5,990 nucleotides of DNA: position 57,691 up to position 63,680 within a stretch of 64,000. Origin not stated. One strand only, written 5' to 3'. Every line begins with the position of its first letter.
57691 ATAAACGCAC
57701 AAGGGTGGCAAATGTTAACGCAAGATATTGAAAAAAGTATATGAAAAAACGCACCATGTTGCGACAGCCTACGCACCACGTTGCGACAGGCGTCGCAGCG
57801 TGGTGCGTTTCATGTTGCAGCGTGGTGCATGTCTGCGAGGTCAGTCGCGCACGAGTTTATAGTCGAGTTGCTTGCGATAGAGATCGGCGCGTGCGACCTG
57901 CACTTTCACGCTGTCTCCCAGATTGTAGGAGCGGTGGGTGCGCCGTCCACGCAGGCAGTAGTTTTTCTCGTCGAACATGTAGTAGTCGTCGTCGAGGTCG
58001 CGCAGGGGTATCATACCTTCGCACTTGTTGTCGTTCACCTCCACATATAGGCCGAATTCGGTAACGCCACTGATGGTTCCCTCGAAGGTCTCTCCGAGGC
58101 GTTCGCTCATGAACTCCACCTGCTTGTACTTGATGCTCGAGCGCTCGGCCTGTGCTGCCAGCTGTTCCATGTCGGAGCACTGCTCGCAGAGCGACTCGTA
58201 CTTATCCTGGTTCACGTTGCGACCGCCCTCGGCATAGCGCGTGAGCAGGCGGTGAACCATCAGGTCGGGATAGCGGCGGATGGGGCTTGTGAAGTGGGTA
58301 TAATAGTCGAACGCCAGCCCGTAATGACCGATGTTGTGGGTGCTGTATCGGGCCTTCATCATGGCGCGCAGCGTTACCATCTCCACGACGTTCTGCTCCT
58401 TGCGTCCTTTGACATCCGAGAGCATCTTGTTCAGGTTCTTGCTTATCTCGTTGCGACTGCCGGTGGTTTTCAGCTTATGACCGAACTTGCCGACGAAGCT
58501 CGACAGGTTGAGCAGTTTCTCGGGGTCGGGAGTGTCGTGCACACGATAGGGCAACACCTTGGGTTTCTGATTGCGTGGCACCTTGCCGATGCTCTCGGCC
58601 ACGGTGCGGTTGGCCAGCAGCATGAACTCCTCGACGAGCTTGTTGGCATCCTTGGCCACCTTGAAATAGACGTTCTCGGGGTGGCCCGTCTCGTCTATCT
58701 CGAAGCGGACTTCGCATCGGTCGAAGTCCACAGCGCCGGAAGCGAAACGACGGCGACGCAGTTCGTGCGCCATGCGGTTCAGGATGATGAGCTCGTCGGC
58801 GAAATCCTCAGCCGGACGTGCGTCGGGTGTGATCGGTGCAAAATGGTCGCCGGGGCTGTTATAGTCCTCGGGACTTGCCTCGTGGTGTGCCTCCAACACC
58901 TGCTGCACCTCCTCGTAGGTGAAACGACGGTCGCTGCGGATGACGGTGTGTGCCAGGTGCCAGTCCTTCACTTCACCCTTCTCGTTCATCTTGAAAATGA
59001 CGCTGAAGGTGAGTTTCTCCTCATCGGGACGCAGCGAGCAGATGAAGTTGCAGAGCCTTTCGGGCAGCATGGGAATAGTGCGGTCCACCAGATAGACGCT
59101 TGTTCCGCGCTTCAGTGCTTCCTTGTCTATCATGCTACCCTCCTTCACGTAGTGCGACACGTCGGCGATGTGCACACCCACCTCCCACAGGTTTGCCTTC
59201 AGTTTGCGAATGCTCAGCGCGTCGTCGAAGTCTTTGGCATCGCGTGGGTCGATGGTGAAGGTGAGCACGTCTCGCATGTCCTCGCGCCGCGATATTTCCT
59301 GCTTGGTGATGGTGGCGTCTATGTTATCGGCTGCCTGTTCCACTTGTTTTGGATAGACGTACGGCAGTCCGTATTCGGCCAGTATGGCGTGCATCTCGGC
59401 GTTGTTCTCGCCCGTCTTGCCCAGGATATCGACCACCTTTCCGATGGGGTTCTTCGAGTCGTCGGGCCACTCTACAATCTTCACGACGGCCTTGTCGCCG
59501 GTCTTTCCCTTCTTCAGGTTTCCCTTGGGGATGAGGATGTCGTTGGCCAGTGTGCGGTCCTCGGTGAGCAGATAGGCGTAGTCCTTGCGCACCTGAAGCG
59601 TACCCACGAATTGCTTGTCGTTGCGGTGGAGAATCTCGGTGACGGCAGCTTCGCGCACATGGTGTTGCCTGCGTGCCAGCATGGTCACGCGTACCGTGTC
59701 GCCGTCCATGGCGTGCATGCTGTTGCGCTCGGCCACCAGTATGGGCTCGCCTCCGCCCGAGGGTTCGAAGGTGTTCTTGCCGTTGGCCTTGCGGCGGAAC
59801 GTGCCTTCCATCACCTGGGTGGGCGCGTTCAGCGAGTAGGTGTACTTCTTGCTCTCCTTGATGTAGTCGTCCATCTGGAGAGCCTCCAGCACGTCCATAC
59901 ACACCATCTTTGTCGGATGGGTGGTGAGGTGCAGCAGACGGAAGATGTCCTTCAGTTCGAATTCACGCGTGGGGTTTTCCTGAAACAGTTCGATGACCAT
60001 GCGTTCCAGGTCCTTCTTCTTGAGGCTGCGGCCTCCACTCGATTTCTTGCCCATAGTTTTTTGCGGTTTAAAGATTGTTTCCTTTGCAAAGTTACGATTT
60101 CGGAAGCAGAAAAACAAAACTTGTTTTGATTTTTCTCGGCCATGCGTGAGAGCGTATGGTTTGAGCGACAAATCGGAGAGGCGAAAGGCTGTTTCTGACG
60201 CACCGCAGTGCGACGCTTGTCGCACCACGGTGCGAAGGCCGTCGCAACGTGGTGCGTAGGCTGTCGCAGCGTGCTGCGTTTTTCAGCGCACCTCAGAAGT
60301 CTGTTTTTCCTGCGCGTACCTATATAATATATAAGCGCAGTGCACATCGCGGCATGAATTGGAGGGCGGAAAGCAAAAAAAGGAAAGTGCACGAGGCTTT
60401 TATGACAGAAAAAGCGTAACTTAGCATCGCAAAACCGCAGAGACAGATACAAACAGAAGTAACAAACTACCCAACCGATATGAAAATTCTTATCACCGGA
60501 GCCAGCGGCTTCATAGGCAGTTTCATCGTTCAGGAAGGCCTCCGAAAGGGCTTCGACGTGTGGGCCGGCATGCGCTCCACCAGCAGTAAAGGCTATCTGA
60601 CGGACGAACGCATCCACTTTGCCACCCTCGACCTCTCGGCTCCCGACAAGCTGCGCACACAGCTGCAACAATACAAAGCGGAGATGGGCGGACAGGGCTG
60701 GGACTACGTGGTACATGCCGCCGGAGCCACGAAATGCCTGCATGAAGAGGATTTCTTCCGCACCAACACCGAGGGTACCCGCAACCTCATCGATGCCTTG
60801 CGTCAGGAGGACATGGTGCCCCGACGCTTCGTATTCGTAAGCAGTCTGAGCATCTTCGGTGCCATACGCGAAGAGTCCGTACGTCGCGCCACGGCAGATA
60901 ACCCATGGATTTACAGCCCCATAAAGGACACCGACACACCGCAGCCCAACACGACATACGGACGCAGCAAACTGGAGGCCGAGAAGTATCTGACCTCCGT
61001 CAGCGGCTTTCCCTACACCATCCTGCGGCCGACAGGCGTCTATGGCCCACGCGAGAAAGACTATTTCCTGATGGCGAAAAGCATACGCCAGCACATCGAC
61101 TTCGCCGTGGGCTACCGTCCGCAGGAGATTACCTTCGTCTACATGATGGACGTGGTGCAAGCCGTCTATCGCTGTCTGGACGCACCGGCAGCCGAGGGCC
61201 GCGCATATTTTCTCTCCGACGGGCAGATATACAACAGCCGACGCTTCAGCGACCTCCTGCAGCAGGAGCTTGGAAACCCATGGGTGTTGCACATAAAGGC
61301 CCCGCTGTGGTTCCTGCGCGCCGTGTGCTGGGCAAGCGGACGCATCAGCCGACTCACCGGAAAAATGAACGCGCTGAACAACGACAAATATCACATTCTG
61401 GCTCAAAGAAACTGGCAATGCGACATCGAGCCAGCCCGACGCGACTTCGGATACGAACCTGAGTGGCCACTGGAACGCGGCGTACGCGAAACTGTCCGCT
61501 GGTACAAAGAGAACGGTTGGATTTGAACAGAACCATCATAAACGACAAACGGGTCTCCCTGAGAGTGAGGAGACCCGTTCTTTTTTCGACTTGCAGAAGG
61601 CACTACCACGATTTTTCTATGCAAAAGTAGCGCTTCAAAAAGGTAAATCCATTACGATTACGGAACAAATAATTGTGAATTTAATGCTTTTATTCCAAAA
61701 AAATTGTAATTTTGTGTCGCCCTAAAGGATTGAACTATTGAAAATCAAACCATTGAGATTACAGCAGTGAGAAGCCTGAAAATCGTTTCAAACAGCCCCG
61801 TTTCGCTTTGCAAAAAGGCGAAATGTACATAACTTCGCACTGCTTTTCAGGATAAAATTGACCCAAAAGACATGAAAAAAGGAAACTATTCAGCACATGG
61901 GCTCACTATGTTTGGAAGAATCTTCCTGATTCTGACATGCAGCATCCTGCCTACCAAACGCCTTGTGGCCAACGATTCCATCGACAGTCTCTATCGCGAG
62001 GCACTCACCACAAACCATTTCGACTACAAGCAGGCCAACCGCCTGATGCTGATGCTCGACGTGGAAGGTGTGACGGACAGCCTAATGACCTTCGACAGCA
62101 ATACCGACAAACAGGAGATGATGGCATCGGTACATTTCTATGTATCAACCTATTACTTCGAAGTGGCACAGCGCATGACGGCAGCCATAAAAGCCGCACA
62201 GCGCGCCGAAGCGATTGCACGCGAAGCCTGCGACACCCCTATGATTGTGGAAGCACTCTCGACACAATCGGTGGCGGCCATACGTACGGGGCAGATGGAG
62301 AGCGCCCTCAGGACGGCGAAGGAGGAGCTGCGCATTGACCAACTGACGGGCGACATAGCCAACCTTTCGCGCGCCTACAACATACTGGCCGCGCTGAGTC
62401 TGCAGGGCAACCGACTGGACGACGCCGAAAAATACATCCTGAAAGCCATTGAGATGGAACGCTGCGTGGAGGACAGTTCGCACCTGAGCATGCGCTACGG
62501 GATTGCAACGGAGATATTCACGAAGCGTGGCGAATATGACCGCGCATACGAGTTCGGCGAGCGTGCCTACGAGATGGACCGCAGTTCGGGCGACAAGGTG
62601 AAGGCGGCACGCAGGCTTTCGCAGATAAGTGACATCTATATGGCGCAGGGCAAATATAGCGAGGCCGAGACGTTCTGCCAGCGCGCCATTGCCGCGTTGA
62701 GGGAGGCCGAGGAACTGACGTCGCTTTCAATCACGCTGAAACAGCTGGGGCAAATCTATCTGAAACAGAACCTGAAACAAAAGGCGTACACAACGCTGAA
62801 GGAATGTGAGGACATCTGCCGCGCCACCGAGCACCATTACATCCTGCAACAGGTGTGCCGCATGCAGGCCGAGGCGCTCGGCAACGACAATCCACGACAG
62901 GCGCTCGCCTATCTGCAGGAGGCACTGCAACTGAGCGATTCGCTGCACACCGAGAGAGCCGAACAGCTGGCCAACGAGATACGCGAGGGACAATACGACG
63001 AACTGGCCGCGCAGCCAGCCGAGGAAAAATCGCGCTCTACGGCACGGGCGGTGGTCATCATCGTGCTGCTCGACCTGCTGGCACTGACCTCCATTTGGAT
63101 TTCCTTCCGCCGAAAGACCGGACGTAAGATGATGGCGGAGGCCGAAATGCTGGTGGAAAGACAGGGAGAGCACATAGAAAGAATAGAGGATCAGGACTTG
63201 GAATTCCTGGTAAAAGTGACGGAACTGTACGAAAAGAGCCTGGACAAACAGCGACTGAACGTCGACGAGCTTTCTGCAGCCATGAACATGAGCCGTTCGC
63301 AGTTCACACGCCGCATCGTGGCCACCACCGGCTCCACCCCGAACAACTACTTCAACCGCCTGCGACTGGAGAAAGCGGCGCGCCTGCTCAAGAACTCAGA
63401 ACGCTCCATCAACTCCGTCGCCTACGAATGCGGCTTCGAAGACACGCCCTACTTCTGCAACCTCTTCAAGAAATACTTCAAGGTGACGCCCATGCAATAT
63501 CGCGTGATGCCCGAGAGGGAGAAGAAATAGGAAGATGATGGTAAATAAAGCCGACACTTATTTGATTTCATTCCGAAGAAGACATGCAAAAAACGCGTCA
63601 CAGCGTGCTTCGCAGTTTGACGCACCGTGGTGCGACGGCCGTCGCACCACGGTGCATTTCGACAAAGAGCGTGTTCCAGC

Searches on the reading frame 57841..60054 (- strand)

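Call 14: search_protein_families(library=pfam, proteins=[window:57841-60054:-])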
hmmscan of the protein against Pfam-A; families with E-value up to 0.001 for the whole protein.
window:57841-60054:- (737 aa): 5 families
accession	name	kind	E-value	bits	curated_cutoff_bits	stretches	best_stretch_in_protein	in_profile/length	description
PF00773.25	RNB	-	1.2e-108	363.7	29.3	1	257-607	1-323/326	RNB domain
PF17876.7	CSD2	-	1.5e-28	99.1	26.2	1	161-235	1-74/74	Cold shock domain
PF17849.7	OB_Dis3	-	1.1e-11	45.1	22.8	1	167-229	9-77/77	Dis3-like cold-shock domain 2 (CSD2)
PF00575.29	S1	-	1.5e-10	41.7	22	1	653-728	4-67/74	S1 RNA binding domain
PF08206.17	OB_RNB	-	6.4e-09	35.8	24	1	156-210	7-58/58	Ribonuclease B OB domain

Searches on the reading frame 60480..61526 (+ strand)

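Call 14: search_protein_families(library=pfam, proteins=[window:60480-61526:+])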
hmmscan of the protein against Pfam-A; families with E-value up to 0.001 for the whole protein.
window:60480-61526:+ (348 aa): 8 families
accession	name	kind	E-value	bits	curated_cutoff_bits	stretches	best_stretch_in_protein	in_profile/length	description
PF01370.27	Epimerase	-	1.3e-31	110.3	20.9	1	3-241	1-235/240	NAD dependent epimerase/dehydratase family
PF16363.11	GDP_Man_Dehyd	-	3.2e-18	66.7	27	1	4-338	1-332/332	GDP-mannose 4,6 dehydratase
PF07993.18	NAD_binding_4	-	1.8e-17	63.8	20.1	1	66-191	81-211/258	Male sterility protein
PF13460.12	NAD_binding_10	-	6.3e-16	59.2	27.2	1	7-200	1-159/184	NAD(P)H-binding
PF01073.25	3Beta_HSD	-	2e-15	57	22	1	4-265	1-269/280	3-beta hydroxysteroid dehydrogenase/isomerase family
PF04321.23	RmlD_sub_bind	-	3.6e-13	49.7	27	1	1-196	1-160/287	RmlD substrate binding domain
PF00106.31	adh_short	-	4.4e-05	23.5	26.6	1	3-88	3-97/195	short chain dehydrogenase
PF05368.20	NmrA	-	0.00067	19.8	27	0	2-37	4-40/298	NmrA-like family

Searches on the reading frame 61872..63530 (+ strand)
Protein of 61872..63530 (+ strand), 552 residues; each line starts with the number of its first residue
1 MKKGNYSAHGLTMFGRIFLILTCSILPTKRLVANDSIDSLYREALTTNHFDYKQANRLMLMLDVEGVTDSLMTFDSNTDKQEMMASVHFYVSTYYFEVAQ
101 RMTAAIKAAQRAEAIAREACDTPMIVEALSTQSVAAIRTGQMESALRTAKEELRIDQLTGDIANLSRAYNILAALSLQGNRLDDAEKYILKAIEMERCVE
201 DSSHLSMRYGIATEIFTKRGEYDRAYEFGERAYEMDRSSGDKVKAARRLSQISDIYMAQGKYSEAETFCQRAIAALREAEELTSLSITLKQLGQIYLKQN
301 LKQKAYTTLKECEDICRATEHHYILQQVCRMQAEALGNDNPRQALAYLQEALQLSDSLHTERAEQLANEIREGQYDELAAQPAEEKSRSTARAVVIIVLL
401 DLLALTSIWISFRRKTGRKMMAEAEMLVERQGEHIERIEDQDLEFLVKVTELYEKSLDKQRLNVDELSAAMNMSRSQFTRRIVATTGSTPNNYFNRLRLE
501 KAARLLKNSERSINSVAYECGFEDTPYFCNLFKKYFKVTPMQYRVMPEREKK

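Call 14: search_protein_families(library=pfam, proteins=[window:61872-63530:+])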
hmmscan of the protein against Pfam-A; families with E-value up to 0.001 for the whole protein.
window:61872-63530:+ (552 aa): 9 families
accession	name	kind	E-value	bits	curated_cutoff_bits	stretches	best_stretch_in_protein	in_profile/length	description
PF12833.13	HTH_18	-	3.7e-22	78.8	33.6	1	467-544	1-78/80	Helix-turn-helix domain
PF00165.29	HTH_AraC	-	2.1e-16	60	26.6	1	508-544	6-41/42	Bacterial regulatory helix-turn-helix proteins, AraC family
PF13424.12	TPR_12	-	1.3e-15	57.8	30.1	1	249-317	6-76/77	Tetratricopeptide repeat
PF17874.7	TPR_MalT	-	2e-11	44.2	45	2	89-235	43-190/336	MalT-like TPR region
PF07719.23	TPR_2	-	1e-09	38.2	27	0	249-274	4-29/34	Tetratricopeptide repeat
PF00515.34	TPR_1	-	4.2e-09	36.3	27.8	0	255-273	10-28/34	Tetratricopeptide repeat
PF13181.12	TPR_8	-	1.5e-07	31.5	25.7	0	249-273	4-28/34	Tetratricopeptide repeat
PF13176.12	TPR_7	-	3.7e-07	30.2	27.9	0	249-280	2-32/36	Tetratricopeptide repeat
PF24885.1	TPR_NPHP3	-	3.9e-05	23.6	100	0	241-320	136-217/239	Nephrocystin-3 TPR domain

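Call 15: find_encoding_contigs(protein=window:61872-63530:+, flank=10000, max_places=6)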
Protein window:61872-63530:+ (552 aa): no gene with exactly this product is on record in the collection.
